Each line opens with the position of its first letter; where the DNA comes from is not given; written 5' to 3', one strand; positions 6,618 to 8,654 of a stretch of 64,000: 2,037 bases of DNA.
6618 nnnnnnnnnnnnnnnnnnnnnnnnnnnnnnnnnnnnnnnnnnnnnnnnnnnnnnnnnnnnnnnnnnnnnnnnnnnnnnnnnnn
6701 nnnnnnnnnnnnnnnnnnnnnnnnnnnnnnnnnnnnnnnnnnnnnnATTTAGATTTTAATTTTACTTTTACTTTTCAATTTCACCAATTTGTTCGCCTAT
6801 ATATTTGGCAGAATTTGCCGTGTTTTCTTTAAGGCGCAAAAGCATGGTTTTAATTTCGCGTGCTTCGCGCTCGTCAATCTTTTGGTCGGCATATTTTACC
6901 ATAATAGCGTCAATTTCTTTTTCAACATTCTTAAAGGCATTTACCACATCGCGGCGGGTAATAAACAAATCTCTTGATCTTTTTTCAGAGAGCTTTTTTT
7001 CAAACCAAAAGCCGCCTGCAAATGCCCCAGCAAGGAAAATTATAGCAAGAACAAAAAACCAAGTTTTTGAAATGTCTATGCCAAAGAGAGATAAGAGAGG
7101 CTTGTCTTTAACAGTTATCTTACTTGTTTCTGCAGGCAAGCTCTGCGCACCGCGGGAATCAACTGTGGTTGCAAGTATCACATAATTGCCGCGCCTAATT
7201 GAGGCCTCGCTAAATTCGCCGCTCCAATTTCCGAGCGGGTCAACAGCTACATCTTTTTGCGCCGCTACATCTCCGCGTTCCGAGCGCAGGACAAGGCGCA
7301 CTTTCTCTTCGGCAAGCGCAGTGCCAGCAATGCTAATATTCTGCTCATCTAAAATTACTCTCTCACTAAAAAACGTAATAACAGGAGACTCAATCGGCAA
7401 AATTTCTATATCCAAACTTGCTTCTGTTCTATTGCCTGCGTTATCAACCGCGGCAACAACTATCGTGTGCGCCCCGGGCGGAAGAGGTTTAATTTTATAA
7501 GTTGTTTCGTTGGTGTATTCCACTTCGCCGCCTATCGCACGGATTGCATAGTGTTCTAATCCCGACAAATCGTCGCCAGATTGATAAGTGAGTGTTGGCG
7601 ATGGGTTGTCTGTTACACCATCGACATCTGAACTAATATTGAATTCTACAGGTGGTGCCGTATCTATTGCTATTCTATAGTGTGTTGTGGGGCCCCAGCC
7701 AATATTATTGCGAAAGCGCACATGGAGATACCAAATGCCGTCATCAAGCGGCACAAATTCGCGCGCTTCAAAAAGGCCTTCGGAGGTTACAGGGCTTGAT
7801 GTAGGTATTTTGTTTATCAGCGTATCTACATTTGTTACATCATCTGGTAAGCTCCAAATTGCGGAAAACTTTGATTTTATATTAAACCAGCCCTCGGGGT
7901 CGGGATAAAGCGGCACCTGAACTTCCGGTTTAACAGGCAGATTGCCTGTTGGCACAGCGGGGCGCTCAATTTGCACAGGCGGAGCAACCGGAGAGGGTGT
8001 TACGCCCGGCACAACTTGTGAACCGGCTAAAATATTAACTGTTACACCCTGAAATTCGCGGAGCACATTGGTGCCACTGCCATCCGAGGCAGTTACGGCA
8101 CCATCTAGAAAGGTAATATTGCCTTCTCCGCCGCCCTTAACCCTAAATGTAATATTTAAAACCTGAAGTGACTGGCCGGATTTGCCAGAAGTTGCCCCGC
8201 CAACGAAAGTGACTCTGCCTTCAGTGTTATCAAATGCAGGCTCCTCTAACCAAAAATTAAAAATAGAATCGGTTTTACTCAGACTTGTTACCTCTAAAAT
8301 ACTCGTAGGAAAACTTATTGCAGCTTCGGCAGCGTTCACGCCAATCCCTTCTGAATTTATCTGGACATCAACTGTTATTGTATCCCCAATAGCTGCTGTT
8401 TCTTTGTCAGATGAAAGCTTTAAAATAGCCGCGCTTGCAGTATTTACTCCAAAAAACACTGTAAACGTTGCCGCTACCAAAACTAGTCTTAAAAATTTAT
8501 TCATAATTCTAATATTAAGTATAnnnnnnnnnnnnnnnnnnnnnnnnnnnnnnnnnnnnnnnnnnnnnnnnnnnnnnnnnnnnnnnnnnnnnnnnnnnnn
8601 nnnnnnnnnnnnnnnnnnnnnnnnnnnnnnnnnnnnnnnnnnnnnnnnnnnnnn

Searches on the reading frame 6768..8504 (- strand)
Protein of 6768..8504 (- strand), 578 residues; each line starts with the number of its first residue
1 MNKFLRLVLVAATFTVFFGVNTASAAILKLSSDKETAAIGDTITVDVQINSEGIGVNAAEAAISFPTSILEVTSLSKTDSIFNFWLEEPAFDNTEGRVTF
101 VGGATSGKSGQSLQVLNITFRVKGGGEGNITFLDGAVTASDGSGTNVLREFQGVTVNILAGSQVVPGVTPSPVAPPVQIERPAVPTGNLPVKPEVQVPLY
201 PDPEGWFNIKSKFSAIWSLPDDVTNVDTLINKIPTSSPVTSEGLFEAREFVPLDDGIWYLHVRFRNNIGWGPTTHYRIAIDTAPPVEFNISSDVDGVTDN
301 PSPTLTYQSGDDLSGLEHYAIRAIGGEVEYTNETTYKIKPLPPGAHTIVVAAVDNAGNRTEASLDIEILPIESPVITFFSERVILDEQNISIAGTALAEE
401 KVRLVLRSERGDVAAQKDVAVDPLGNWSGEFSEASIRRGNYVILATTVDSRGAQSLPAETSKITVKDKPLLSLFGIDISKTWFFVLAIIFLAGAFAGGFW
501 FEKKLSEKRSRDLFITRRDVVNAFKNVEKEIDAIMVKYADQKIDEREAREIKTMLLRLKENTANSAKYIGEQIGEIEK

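Call 3: search_protein_families(library=pfam, proteins=[window:6768-8504:-], max_evalue=0.01)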
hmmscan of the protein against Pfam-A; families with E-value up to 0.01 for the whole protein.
window:6768-8504:- (578 aa): 4 families
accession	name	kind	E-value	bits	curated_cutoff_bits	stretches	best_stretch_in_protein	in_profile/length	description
PF19077.6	Big_13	-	7.9e-10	39.6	27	1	292-368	18-100/102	Bacterial Ig-like domain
PF00963.24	Cohesin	-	5e-07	30.4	24.1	1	29-145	2-126/139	Cohesin domain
PF07495.19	Y_Y_Y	-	0.0063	16.8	26.6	0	326-368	19-64/65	Y_Y_Y domain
PF24421.1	Ig_J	-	0.0085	16.6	29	0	329-368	61-101/104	Tip attachment protein J, Ig-like domain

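Call 41: find_homologous_proteins(query=window:6768-8504:-, max_evalue=1e-10)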
Query window:6768-8504:- (578 aa): 453 proteins with E <= 1e-10 among 8000 candidates; the best 120 are listed.
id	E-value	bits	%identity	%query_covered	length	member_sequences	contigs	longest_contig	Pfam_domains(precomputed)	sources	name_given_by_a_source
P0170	0.0e+0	1276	100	100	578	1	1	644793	PF00963.25,PF19077.7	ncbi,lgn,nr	ncbi:MAG: hypothetical protein HYS87_00800 [Candidatus Colwellbacteria bacterium]|nr:hypothetical pr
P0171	5.3e-282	954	70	100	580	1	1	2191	PF00963.25,PF19077.7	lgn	-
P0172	6.3e-236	802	62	99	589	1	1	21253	PF00963.25,PF19077.7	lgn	-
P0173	9.2e-225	765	59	100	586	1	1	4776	PF00963.25,PF19077.7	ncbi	-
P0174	5.7e-212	723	56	100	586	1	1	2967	PF00963.25,PF19077.7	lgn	-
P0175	1.3e-210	719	54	100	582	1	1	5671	PF00963.25,PF19077.7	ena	-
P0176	9.2e-205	699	56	100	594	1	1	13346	PF19077.7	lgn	-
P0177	3.5e-202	691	55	100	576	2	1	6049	PF07495.20,PF00963.25,PF19077.7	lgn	-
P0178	1.5e-160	553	46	99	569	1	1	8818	PF19077.7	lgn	-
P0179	1.4e-159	550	46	99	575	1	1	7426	PF19077.7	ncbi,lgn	-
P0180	1.9e-158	546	44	100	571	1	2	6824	PF00963.25,PF19077.7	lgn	-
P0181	3.0e-157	542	44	99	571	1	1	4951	PF00963.25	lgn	-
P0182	4.1e-157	542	44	100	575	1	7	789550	PF19077.7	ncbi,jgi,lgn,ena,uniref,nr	ncbi:MAG: hypothetical protein ACD_81C00179G0004 [uncultured bacterium]|uniref:Cohesin domain-contai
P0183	8.0e-157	541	45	100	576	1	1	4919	PF19077.7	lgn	-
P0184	9.8e-157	541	45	100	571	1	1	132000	PF00963.25,PF19077.7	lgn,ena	-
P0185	2.4e-156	540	45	100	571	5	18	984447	PF07495.20,PF19077.7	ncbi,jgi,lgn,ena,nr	ncbi:MAG: hypothetical protein UY31_C0068G0011 [Candidatus Wolfebacteria bacterium GW2011_GWE1_48_7]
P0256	6.0e-138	479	43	99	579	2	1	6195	PF19077.7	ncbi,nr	ncbi:MAG: cohesin domain-containing protein [Candidatus Colwellbacteria bacterium]|nr:cohesin domain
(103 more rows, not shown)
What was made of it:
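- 6768..8504 (-): Cohesin/Big_13 single-pass membrane anchor with an 80-aa cytoplasmic helical tail. It ends 21 nt upstream of the tailed regulator. This family is followed by a receiver gene in nearly all relatives examined. 453 homologues at E<=1e-10 (call 41).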

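Call 43: find_encoding_contigs(protein=P0176, flank=7000, max_places=2)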
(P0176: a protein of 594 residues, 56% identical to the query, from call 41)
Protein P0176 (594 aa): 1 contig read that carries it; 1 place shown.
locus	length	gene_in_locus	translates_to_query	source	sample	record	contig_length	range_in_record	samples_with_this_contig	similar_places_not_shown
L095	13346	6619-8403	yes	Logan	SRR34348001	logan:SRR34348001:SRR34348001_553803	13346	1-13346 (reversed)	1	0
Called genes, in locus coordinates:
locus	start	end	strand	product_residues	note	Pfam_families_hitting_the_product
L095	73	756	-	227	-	-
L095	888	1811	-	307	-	-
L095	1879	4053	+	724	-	PF17191:RecG_wedge, PF01336:tRNA_anti-codon (weak), PF00270:DEAD, PF04851:ResIII, PF00271:Helicase_C, PF19833:RecG_dom3_C (weak)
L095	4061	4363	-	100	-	PF01329:Pterin_4a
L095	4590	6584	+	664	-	PF01833:TIG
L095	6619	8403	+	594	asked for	PF19077:Big_13 (faint)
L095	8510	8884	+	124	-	PF00072:Response_reg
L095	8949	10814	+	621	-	PF00989:PAS, PF13426:PAS_9, PF14598:PAS_11, PF08447:PAS_3, PF00989:PAS, PF13426:PAS_9, PF00512:HisKA, PF02518:HATPase_c, +2 more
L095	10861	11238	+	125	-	PF00072:Response_reg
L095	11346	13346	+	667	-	?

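Call 44: find_encoding_contigs(protein=P0177, flank=7000, max_places=2)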
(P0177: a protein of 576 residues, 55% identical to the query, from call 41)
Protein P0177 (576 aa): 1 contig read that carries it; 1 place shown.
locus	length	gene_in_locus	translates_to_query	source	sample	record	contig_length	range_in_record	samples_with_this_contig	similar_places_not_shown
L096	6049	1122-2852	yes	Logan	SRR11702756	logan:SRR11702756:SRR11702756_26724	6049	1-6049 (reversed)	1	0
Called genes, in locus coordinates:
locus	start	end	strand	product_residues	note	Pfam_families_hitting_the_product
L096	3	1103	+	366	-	?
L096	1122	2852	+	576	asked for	PF00963:Cohesin (weak), PF19077:Big_13 (faint), PF07495:Y_Y_Y (faint)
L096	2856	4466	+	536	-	PF01590:GAF, PF00989:PAS, PF08448:PAS_4 (weak), PF13426:PAS_9, PF00512:HisKA, PF02518:HATPase_c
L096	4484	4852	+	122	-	PF00072:Response_reg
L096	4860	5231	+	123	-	PF00072:Response_reg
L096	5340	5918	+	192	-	-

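Call 45: find_encoding_contigs(protein=P0175, flank=7000, max_places=2)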
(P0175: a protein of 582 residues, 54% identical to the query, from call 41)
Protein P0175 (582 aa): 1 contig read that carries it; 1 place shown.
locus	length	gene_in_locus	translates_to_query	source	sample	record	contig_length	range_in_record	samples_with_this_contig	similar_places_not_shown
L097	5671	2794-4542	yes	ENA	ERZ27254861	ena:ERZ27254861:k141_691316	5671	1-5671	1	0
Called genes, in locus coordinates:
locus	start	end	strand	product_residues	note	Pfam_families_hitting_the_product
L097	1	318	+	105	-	?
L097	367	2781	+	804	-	-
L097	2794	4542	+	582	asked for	PF00963:Cohesin (weak), PF19077:Big_13 (faint)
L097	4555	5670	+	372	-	?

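Call 48: find_encoding_contigs(protein=P0173, flank=7000, max_places=2)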
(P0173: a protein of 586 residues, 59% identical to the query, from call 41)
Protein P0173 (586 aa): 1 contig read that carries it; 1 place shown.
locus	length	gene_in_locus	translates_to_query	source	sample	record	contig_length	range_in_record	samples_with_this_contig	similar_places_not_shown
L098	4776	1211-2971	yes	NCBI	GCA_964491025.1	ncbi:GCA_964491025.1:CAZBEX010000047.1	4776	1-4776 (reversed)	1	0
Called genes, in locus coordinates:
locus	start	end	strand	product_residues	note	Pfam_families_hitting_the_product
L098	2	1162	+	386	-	?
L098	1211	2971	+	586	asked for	PF00963:Cohesin, PF19077:Big_13 (faint)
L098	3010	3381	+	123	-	PF00072:Response_reg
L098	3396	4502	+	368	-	PF00989:PAS (faint), PF08448:PAS_4, PF13426:PAS_9, PF00512:HisKA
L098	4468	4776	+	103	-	?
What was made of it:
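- Only three lineages carry the gene, and close relatives lack it (call 48), so it is dispensable for the conserved surface/two-component module. Patchy distribution: the tail gene is absent where the cohesin-anchor protein of the neighbouring gene is 59%, 56% and 55% identical to the window's (calls 43, 44, 48).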

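Call 49: find_encoding_contigs(protein=P0174, flank=7000, max_places=2)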
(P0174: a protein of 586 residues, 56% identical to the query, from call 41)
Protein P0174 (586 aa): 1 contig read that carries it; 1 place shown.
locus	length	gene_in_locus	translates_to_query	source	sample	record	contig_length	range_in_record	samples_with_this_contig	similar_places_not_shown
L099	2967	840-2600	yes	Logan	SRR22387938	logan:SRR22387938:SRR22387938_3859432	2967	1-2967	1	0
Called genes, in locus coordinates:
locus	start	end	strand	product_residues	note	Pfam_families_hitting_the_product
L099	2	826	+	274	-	?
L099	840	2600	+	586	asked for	PF00963:Cohesin, PF19077:Big_13 (faint)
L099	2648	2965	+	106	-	?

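Call 50: find_encoding_contigs(protein=P0171, flank=7000, max_places=2)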
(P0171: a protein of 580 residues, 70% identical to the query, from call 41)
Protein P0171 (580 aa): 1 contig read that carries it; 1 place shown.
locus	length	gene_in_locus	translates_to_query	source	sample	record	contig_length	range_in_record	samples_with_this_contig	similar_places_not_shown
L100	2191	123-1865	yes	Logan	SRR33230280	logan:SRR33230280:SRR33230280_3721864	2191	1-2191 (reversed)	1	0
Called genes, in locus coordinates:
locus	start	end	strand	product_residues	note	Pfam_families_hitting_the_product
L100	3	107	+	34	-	?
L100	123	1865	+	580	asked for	PF00963:Cohesin, PF19077:Big_13 (faint)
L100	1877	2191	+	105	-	?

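Call 60: search_protein_families(library=ncbifam, proteins=[window:6768-8504:-], max_evalue=1)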
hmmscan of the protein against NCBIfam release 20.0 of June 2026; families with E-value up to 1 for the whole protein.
window:6768-8504:- (578 aa): 3 families
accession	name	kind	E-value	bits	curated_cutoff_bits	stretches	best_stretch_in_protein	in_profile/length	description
NF047446.1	barrel_OmpL47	domain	4.1e-05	23.9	40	1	304-362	6-61/68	OmpL47-type beta-barrel domain-containing protein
NF033707.1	T9SS_sortase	equivalog_domain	0.00078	17.2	420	1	333-374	953-994/1095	type IX secretion system sortase PorU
NF033510.3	Ca_tandemer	repeat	0.039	14.3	50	0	336-359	72-95/96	Ca2+-stabilized repeat-containing adhesin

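Call 67: find_encoding_contigs(protein=P0185, flank=8000, max_places=2)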
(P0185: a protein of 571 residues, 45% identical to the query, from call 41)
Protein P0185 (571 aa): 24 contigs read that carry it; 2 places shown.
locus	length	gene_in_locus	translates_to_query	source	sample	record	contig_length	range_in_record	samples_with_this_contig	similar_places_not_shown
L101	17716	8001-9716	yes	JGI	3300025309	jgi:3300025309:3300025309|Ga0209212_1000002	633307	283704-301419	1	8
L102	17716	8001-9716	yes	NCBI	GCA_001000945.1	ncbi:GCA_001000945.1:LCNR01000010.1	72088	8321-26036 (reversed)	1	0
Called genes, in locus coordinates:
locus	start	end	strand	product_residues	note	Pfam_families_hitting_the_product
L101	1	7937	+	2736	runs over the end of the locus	PF01833:TIG (weak), PF20144:TIG_SUH (faint), PF01833:TIG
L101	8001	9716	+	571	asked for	PF19077:Big_13 (faint), PF07495:Y_Y_Y (faint)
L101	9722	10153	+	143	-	PF00072:Response_reg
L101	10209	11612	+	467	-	PF01262:AlaDh_PNT_C (weak), PF00070:Pyr_redox (faint), PF00890:FAD_binding_2, PF01494:FAD_binding_3 (weak), PF03486:HI0933_like, PF07992:Pyr_redox_2, PF12831:FAD_oxidored, PF22780:HI0933_like_1st, +2 more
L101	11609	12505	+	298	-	PF13460:NAD_binding_10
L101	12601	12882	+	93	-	-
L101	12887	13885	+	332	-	PF01207:Dus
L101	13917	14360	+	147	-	-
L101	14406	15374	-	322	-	PF01018:GTP1_OBG, PF01926:MMR_HSR1, PF02421:FeoB_N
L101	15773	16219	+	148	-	-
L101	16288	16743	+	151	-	-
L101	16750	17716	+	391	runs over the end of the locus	PF13386:DsbD_2, PF13473:Cupredoxin_1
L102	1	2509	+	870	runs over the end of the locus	-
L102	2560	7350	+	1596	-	-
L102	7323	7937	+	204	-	PF17936:Big_6 (faint), PF00404:Dockerin_1 (weak)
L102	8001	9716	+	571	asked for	PF19077:Big_13 (faint), PF07495:Y_Y_Y (faint)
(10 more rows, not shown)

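Call 68: find_encoding_contigs(protein=P0256, flank=8000, max_places=2)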
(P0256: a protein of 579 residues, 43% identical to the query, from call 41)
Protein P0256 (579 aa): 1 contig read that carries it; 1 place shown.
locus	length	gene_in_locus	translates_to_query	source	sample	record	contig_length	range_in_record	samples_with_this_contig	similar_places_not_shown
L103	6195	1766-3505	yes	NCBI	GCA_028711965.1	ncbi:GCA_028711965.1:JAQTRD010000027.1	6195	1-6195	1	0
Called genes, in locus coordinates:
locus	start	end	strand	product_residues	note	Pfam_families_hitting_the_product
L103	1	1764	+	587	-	PF18657:YDG, PF00404:Dockerin_1 (faint)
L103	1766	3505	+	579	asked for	PF19077:Big_13 (faint)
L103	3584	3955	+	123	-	PF00072:Response_reg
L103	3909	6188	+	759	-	PF08448:PAS_4, PF00989:PAS, PF08448:PAS_4, PF08447:PAS_3, PF13426:PAS_9, PF00989:PAS, PF08448:PAS_4, PF13426:PAS_9, +6 more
